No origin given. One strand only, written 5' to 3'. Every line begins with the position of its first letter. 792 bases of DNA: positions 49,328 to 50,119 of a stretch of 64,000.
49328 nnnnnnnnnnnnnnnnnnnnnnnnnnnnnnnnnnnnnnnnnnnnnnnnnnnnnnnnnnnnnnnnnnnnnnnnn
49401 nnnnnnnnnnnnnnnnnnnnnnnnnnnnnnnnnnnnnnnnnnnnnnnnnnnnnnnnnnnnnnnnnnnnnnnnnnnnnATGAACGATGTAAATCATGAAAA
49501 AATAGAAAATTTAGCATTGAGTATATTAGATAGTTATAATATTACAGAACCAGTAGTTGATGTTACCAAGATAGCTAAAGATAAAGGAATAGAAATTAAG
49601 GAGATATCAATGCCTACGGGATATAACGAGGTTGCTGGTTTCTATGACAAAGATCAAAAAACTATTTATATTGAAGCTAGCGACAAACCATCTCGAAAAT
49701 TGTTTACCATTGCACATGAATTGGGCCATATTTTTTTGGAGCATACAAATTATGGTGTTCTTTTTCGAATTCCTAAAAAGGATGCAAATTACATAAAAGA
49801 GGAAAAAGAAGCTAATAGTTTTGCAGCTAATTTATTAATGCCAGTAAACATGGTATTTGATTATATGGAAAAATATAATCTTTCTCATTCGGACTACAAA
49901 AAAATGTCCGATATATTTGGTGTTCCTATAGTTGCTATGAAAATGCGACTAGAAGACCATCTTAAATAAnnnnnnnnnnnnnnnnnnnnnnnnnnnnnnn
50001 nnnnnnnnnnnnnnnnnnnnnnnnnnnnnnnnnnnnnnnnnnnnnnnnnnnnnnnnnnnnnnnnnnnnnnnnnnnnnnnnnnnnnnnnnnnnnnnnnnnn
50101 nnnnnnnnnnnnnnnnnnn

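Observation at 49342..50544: AT-rich two-gene cassette (ImmA/IrrE-like metallopeptidase + membrane protein) inserted between rplE and rpsN inside the ribosomal-protein operon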

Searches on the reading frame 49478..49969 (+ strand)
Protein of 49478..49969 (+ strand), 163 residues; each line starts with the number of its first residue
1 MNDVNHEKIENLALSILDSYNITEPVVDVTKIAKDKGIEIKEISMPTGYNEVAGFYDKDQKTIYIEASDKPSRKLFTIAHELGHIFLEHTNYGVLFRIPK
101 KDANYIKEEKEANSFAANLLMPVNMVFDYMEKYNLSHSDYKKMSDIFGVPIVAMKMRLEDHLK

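Call 6: search_protein_families(library=pfam, proteins=[window:49478-49969:+], max_evalue=1)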
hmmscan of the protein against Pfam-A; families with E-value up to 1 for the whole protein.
window:49478-49969:+ (163 aa): 10 families
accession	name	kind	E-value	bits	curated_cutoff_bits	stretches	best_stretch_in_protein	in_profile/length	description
PF06114.19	Peptidase_M78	-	5.1e-18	65.5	22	1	33-158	1-122/123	IrrE N-terminal-like domain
PF20573.4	DUF6782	-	5.1e-05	23.1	27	1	33-85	51-101/241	Putative metallopeptidase family (DUF6782)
PF13058.12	DUF3920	-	0.0049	17.5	27.3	1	51-120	53-119/126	Protein of unknown function (DUF3920)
PF12993.12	DUF3877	-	0.0082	16.5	27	1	77-132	58-113/173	Domain of unknown function, E. rectale Gene description (DUF3877)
PF12983.12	DUF3867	-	0.012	16.2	27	1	2-58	53-110/185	Protein of unknown function (DUF3867)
PF01435.24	Peptidase_M48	-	0.081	13.2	20.3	1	75-95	66-86/186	Peptidase family M48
PF13574.12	Reprolysin_2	-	0.12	12.7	27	1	21-100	83-147/195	Metallo-peptidase family M12B Reprolysin-like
PF14247.12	DUF4344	-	0.13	12.4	29.6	1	42-95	59-114/220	Putative metallopeptidase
PF02817.22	E3_binding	-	0.22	12.2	23.7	1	30-50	8-27/36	e3 binding domain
PF13398.12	Peptidase_M50B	-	0.3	11.2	26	0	69-86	17-34/201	Peptidase M50B-like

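Call 7: search_protein_families(library=padloc, proteins=[window:49478-49969:+], max_evalue=1)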
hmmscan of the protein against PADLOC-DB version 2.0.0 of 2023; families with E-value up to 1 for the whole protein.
window:49478-49969:+ (163 aa): 19 families
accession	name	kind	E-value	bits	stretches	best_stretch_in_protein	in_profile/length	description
PDLC04141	capP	-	6.2e-26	89.4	1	7-158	3-150/242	capP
PDLC03954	RmrA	-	8.8e-21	72.2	1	2-159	134-288/380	-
PDLC03944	RmrA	-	1.1e-16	58.9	1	6-157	125-279/384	-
PDLC03947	RmrA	-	1.4e-16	58.3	1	3-160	135-289/383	-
PDLC04776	PDC-M69B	-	2.1e-13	48.5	1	5-158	11-171/272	-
PDLC03953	RmrA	-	1.3e-12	45.7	1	67-157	201-279/373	-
PDLC03949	RmrA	-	2.3e-12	44.5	1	23-160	138-264/363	-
PDLC03945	RmrA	-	4.7e-12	43.8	1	6-157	139-289/394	-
PDLC03948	RmrA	-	8.8e-12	42.6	1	3-157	133-285/397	-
PDLC03952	RmrA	-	1.2e-11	42.2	1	4-159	148-300/395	-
PDLC03946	RmrA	-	1.2e-11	42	1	10-159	125-265/357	-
PDLC03950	RmrA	-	1.4e-11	42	1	10-157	131-274/369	-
PDLC03951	RmrA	-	2e-11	41.5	1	3-160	130-284/400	-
PDLC03956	RmrA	-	8.7e-09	32.9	1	4-160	132-285/399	-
PDLC03943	RmrA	-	8.6e-07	26.4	1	62-146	178-254/370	-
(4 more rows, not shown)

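Call 8: search_protein_families(library=ncbifam, proteins=[window:49478-49969:+], max_evalue=1)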
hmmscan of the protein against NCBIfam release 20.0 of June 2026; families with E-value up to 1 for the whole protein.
window:49478-49969:+ (163 aa): 4 families
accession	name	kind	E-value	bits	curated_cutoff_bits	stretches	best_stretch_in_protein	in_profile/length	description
NF052239.1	antitox_spr1629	equivalog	3.7e-12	46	335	1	7-157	140-289/377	spr1629 family repressor/antitoxin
NF038139.1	Reg_Aceta_RamB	equivalog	9.7e-05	21.2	700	1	29-158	181-307/465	acetate metabolism transcriptional regulator RamB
NF007238.0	PRK09672.1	equivalog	0.0024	17.1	274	1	76-121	167-205/309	phage exclusion protein Lit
NF038145.1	Hvo_1808_fam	equivalog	0.0096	15.2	200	1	50-86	107-145/432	Hvo_1808 family surface protein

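Call 9: find_encoding_contigs(protein=window:49478-49966:+, flank=6000, max_places=10)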
Protein window:49478-49966:+ (163 aa): 3 contigs read that carry it; 2 places shown.
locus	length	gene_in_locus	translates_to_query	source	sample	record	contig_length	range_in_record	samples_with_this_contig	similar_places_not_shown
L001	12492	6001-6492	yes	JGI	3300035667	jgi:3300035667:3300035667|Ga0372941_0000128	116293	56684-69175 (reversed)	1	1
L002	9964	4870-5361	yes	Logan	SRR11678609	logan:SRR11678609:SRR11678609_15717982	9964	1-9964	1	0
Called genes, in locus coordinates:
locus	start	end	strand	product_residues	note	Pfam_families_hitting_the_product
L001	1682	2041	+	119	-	-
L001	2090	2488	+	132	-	PF00203:Ribosomal_S19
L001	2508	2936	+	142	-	PF00237:Ribosomal_L22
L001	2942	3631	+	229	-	PF07650:KH_2, PF00189:Ribosomal_S3_C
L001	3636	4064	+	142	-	PF00252:Ribosomal_L16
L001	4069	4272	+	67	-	PF00831:Ribosomal_L29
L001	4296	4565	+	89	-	PF00366:Ribosomal_S17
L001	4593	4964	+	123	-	PF00238:Ribosomal_L14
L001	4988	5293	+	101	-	PF00467:KOW, PF17136:ribosomal_L24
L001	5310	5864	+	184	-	PF00281:Ribosomal_L5, PF00673:Ribosomal_L5_C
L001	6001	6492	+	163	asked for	PF06114:Peptidase_M78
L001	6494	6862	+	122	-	-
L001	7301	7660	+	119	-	PF00410:Ribosomal_S8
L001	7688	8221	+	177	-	PF00347:Ribosomal_L6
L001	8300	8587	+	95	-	PF00861:Ribosomal_L18p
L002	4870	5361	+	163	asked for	PF06114:Peptidase_M78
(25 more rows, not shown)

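Call 17: find_homologous_proteins(query=window:49478-49966:+)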
Query window:49478-49966:+ (163 aa): 177 proteins with E <= 0.001 among 210 candidates; the best 120 are listed.
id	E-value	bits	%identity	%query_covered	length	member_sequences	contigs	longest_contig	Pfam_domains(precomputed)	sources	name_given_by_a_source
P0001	1.5e-101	354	100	100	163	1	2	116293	PF06114.20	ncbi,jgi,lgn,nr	ncbi:MAG TPA: ImmA/IrrE family metallo-endopeptidase [Candidatus Paceibacterota bacterium]|jgi:Zn-de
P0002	1.0e-89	316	88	100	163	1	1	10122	PF06114.20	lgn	-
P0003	7.5e-66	239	69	100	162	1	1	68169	PF06114.20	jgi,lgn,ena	-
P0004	2.9e-65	237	69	98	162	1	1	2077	PF06114.20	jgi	jgi:Zn-dependent peptidase ImmA (M78 family)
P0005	9.3e-64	232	69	96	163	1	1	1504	PF06114.20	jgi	jgi:Zn-dependent peptidase ImmA (M78 family)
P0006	1.5e-63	231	69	96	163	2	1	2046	PF06114.20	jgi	-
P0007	6.1e-63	229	66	96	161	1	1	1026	PF06114.20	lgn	-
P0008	2.6e-62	227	65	96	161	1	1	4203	PF06114.20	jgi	jgi:Zn-dependent peptidase ImmA (M78 family)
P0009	4.5e-62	226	68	96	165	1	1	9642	PF06114.20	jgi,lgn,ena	-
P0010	1.6e-61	225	69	96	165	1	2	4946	PF06114.20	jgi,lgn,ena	jgi:Zn-dependent peptidase ImmA (M78 family)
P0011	3.0e-61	224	65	96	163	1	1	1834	PF06114.20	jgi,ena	-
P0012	5.9e-61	223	68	96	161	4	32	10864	PF06114.20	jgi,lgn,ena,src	-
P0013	6.1e-61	223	66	96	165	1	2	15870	PF06114.20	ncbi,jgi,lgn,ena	-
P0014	1.3e-60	222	66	97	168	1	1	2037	PF06114.20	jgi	jgi:Zn-dependent peptidase ImmA (M78 family)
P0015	1.5e-60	221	67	100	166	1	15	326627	PF06114.20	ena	-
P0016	4.6e-60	220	64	95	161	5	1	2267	PF06114.20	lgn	-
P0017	2.7e-59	217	65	96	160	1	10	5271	PF06114.20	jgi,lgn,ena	-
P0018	2.8e-59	217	63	96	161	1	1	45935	PF06114.20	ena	-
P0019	2.9e-59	217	64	100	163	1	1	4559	PF06114.20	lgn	-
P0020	6.0e-59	216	63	100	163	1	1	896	PF06114.20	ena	-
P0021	1.0e-58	215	66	97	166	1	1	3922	PF06114.20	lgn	-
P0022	1.1e-58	215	65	100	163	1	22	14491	PF06114.20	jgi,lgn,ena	-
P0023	1.3e-58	215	62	98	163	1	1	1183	PF06114.20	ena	-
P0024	1.5e-58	215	63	96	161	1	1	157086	PF06114.20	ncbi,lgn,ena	-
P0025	1.6e-58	215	65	96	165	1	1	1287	PF06114.20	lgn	-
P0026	3.4e-58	214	65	96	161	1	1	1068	PF06114.20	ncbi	-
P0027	4.8e-58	213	64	96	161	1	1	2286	PF06114.20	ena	-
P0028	3.0e-57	211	64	96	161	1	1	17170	PF06114.20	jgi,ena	-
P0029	5.6e-57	210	63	99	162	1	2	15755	PF06114.20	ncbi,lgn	-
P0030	8.6e-56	206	61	95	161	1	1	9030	PF06114.20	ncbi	-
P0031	9.2e-56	206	62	96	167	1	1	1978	PF06114.20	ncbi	-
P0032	9.6e-56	206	73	81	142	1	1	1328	PF06114.20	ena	-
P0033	9.7e-56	206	60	98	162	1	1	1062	PF06114.20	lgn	-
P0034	1.1e-55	206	62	96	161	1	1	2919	PF06114.20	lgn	-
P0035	1.9e-55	205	61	96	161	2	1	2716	PF06114.20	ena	-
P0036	8.6e-55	203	62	97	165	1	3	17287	PF06114.20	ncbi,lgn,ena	-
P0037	1.3e-54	202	58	96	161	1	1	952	PF06114.20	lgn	-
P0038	1.9e-54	202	62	96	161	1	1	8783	PF06114.20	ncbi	-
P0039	2.0e-54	202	61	97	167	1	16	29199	PF06114.20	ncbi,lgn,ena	ncbi:MAG: ImmA/IrrE family metallo-endopeptidase [Patescibacteria group bacterium]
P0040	3.3e-54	201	62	93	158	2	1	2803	PF06114.20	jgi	jgi:Zn-dependent peptidase ImmA (M78 family)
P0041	4.2e-54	200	60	96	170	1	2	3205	PF06114.20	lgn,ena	-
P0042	4.3e-54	200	60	96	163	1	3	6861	PF06114.20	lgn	-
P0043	5.2e-54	200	60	96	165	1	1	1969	PF06114.20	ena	-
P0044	5.3e-54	200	62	96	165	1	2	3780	PF06114.20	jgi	jgi:Zn-dependent peptidase ImmA (M78 family)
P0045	1.4e-53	199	57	98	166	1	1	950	PF06114.20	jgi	jgi:Zn-dependent peptidase ImmA (M78 family)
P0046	3.1e-53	198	61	96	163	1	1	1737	PF06114.20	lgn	-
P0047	3.2e-53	198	63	93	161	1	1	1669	PF06114.20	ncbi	-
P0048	7.4e-53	196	60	96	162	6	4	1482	PF06114.20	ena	-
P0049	1.7e-52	195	58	98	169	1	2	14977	PF06114.20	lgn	-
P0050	3.3e-52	194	57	96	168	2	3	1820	PF06114.20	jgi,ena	-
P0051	4.4e-52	194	61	96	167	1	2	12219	PF06114.20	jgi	jgi:Zn-dependent peptidase ImmA (M78 family)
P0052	5.0e-52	194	61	96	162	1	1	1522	PF06114.20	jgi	jgi:Zn-dependent peptidase ImmA (M78 family)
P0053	1.1e-51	193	57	98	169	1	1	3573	PF06114.20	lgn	-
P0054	1.1e-50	189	59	96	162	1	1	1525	PF06114.20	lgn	-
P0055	1.2e-50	189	58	95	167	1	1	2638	PF06114.20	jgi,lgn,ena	-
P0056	2.2e-50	188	62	95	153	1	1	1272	PF06114.20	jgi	jgi:Zn-dependent peptidase ImmA (M78 family)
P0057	2.8e-50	188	58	93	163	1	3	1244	PF06114.20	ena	-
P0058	1.2e-49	186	58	96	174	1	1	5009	PF06114.20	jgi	jgi:Zn-dependent peptidase ImmA (M78 family)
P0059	4.9e-49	184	56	96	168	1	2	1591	PF06114.20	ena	-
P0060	1.6e-47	179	56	96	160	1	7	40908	PF06114.20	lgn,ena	-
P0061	6.0e-43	164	69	66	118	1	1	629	PF06114.20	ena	-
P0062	3.9e-33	132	45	97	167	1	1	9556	PF06114.20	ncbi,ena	-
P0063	1.6e-32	130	44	95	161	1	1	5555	PF06114.20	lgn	-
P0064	8.0e-32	128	67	58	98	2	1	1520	PF06114.20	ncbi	-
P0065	8.6e-30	122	45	94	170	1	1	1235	PF06114.20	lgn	-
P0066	2.1e-29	120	43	97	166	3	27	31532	PF06114.20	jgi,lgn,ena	-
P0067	2.7e-29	120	42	97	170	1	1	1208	PF06114.20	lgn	-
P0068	3.8e-27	113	43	95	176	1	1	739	PF06114.20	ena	-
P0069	1.1e-26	112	43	95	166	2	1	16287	PF06114.20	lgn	-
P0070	3.6e-26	110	41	95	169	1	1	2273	PF06114.20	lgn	-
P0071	4.3e-26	110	42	94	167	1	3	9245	PF06114.20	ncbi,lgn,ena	-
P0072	6.1e-24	103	45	98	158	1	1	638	PF06114.20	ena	-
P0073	2.9e-22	97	35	94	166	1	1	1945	PF06114.20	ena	-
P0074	2.2e-21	94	39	94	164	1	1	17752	PF06114.20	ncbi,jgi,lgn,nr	ncbi:MAG: ImmA/IrrE family metallo-endopeptidase [Planctomycetaceae bacterium]|jgi:Zn-dependent pept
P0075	4.5e-21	93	38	92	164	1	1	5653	PF06114.20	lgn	-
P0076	2.0e-20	91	35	94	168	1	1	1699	PF06114.20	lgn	-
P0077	7.2e-20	89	35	94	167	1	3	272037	PF06114.20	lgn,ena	-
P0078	1.7e-19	88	42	91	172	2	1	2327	PF06114.20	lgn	-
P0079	3.0e-19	87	37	90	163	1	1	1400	PF06114.20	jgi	jgi:Zn-dependent peptidase ImmA (M78 family)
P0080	4.8e-19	87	38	93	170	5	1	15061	PF06114.20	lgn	-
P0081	7.5e-19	86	38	94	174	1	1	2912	PF06114.20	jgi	jgi:Zn-dependent peptidase ImmA (M78 family)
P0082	1.5e-18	85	38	94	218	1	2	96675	PF06114.20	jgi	jgi:Zn-dependent peptidase ImmA (M78 family)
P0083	2.0e-18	85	39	88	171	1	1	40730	PF06114.20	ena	-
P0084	8.3e-18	83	41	88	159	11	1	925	PF06114.20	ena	-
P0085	1.0e-17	82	37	91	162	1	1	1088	PF06114.20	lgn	-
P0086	1.6e-17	82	36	96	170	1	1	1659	PF06114.20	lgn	-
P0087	1.6e-17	82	33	94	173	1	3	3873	PF06114.20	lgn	-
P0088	1.8e-17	82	36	90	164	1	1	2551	PF06114.20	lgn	-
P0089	4.8e-17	80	34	94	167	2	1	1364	PF06114.20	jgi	-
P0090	6.6e-17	80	36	98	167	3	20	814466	PF06114.20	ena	-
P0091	8.0e-17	79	38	90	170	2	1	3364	PF06114.20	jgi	jgi:Zn-dependent peptidase ImmA (M78 family)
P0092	2.5e-16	78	39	78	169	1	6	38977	PF06114.20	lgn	-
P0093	2.9e-16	78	36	90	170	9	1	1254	PF06114.20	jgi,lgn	-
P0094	3.2e-16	77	42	85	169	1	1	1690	PF06114.20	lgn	-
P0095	6.3e-16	77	34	96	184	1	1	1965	PF06114.20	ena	-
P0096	9.9e-16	76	36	90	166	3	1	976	PF06114.20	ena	-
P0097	1.8e-15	75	33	96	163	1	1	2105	PF06114.20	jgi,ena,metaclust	metaclust:\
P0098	4.8e-15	74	37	97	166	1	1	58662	PF06114.20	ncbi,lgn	-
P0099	5.6e-15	73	36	94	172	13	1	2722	PF06114.20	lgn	-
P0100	1.5e-14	72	40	79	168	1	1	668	PF06114.20,PF20573.5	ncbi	-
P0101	3.2e-14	71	35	96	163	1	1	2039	PF06114.20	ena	-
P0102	4.8e-14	70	35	90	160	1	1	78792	PF06114.20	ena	-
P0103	5.2e-14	70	39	72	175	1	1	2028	PF06114.20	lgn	-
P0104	9.9e-14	69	37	87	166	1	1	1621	PF06114.20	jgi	-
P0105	2.3e-13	68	39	79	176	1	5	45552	PF06114.20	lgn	-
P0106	2.4e-13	68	36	89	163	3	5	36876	PF06114.20,PF20573.5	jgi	jgi:Zn-dependent peptidase ImmA (M78 family)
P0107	6.4e-13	67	35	88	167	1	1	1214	PF06114.20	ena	-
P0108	6.8e-13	67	34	90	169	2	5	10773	PF06114.20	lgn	-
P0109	9.2e-13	66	35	98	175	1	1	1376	PF06114.20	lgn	-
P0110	1.3e-12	66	43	66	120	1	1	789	PF06114.20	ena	-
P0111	1.6e-12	65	34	93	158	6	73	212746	PF06114.20,PF10463.16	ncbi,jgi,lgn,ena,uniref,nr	ncbi:ImmA/IrrE family metallo-endopeptidase [Campylobacter concisus]|jgi:hypothetical protein|uniref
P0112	1.2e-11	63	35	88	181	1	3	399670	PF06114.20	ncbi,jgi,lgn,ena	jgi:Zn-dependent peptidase ImmA (M78 family)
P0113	2.0e-11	62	38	71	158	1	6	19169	PF06114.20,PF10463.16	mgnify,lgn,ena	mgnify:CR=1 FL=1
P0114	2.0e-11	62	34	90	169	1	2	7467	PF06114.20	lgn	-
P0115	3.5e-11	61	34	85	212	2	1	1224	PF06114.20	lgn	-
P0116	4.0e-11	61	37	91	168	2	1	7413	PF06114.20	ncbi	ncbi:MAG: ImmA/IrrE family metallo-endopeptidase [Candidatus Absconditabacterales bacterium]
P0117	4.2e-11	61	34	95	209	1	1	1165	PF06114.20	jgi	jgi:Zn-dependent peptidase ImmA (M78 family)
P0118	1.8e-10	59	35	89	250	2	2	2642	PF06114.20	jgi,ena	-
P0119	2.8e-10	58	51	45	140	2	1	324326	PF06114.20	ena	-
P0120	3.2e-10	58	36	78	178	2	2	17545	PF06114.20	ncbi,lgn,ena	-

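Call 19: find_encoding_contigs(protein=P0002, flank=6000, max_places=3)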
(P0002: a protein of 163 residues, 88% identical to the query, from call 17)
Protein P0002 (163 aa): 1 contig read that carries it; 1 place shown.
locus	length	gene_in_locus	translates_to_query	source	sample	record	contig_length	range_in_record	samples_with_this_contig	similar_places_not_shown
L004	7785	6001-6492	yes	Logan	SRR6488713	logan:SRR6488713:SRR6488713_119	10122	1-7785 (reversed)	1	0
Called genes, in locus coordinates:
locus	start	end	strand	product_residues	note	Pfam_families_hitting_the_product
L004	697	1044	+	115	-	PF01541:GIY-YIG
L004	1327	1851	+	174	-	PF00961:LAGLIDADG_1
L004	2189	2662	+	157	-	PF00961:LAGLIDADG_1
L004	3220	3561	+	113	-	-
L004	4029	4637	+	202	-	PF03161:LAGLIDADG_2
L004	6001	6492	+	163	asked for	PF06114:Peptidase_M78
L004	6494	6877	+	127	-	-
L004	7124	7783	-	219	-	?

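Call 20: find_encoding_contigs(protein=P0003, flank=6000, max_places=3)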
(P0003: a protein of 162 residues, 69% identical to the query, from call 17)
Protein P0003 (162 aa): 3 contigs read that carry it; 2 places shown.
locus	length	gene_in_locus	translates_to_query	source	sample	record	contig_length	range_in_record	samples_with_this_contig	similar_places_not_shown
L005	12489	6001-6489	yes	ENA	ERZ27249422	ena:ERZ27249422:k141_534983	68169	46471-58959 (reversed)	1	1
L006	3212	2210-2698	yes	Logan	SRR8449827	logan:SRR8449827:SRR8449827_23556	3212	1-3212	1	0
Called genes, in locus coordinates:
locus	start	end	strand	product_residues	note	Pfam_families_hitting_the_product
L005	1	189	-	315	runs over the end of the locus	PF01029:NusB, PF00293:NUDIX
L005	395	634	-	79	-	PF01783:Ribosomal_L32p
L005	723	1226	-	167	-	PF00293:NUDIX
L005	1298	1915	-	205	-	PF01351:RNase_HII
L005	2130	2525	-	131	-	-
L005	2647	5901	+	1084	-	PF02811:PHP, PF07733:DNA_pol3_alpha, PF17657:DNA_pol3_finger, PF14579:HHH_6, PF01336:tRNA_anti-codon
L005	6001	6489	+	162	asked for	PF06114:Peptidase_M78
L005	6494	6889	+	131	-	-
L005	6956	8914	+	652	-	PF07973:tRNA_SAD, PF00587:tRNA-synt_2b, PF03129:HGTP_anticodon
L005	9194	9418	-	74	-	-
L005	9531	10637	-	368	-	PF18911:PKD_4 (faint)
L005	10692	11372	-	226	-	PF04203:Sortase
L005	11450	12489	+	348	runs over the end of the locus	PF07705:CARDB (weak)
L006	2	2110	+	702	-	?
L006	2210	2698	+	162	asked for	PF06114:Peptidase_M78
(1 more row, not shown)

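Call 101: find_encoding_contigs(protein=P0066, flank=4000, max_places=3)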
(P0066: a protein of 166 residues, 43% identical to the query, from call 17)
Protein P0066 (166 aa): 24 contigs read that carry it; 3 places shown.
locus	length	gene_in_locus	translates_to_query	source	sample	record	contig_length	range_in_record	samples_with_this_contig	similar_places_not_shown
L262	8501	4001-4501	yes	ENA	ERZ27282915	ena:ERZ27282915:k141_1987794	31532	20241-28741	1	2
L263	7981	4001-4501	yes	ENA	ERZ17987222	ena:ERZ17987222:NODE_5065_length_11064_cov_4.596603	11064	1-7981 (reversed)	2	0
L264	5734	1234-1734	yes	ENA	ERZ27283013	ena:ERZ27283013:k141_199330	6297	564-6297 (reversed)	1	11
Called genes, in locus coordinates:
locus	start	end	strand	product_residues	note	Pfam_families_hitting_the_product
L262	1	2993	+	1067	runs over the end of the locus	PF18857:LPD38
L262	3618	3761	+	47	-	-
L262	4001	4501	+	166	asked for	PF06114:Peptidase_M78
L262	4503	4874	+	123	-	-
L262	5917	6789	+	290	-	PF00589:Phage_integrase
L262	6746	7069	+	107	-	-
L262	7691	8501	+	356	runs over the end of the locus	PF13479:AAA_24 (weak)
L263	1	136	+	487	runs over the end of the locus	-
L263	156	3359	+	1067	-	PF18857:LPD38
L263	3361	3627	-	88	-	-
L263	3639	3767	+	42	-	-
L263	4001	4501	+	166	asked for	PF06114:Peptidase_M78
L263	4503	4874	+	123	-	-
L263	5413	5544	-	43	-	-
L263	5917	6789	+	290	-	PF00589:Phage_integrase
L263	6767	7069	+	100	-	-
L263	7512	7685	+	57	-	-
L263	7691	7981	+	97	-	?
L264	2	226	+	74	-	?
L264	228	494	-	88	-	-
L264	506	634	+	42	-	-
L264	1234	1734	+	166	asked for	PF06114:Peptidase_M78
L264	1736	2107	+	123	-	-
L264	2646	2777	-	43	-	-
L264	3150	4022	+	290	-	PF00589:Phage_integrase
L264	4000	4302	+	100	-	-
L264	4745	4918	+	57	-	-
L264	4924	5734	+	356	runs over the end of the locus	PF13479:AAA_24 (weak)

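Call 103: search_protein_families(library=phrogs, proteins=[L262:5917-6786:+, L262:6746-7066:+, L263:156-3356:+, L262:4503-4871:+], max_evalue=0.001)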
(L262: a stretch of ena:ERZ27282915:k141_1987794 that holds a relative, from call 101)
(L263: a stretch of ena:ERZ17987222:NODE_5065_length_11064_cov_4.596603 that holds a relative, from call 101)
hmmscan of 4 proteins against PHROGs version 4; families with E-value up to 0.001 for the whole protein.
L262:5917-6786:+ (290 aa): 5 families
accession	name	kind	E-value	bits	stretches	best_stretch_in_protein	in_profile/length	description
phrog_1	-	integration and excision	3.1e-40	140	1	22-283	182-443/611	integrase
phrog_216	-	integration and excision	2.7e-37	129.5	1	82-287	26-236/301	integrase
phrog_7269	-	integration and excision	5.2e-08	33.7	1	217-287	11-81/89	integrase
phrog_7685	-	integration and excision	1.8e-06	28.7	1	178-274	133-221/240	integrase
phrog_23271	-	unknown function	0.0003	21.7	1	231-276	6-51/67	-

L262:6746-7066:+ (107 aa): 0 families

L263:156-3356:+ (1067 aa): 5 families
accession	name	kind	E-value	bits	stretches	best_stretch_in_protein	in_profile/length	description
phrog_9854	-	unknown function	5.8e-57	194.2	1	206-987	825-1597/1636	-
phrog_14770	-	unknown function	1.9e-35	122.1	2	558-841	2947-3220/3427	-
phrog_18222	-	unknown function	9.2e-11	40.8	1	333-729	1447-1825/2118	-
phrog_616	-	unknown function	5e-08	31.2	1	559-696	2297-2426/2793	-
phrog_10691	-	unknown function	6.3e-06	23.8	1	641-760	3531-3647/3925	-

L262:4503-4871:+ (123 aa): 0 families
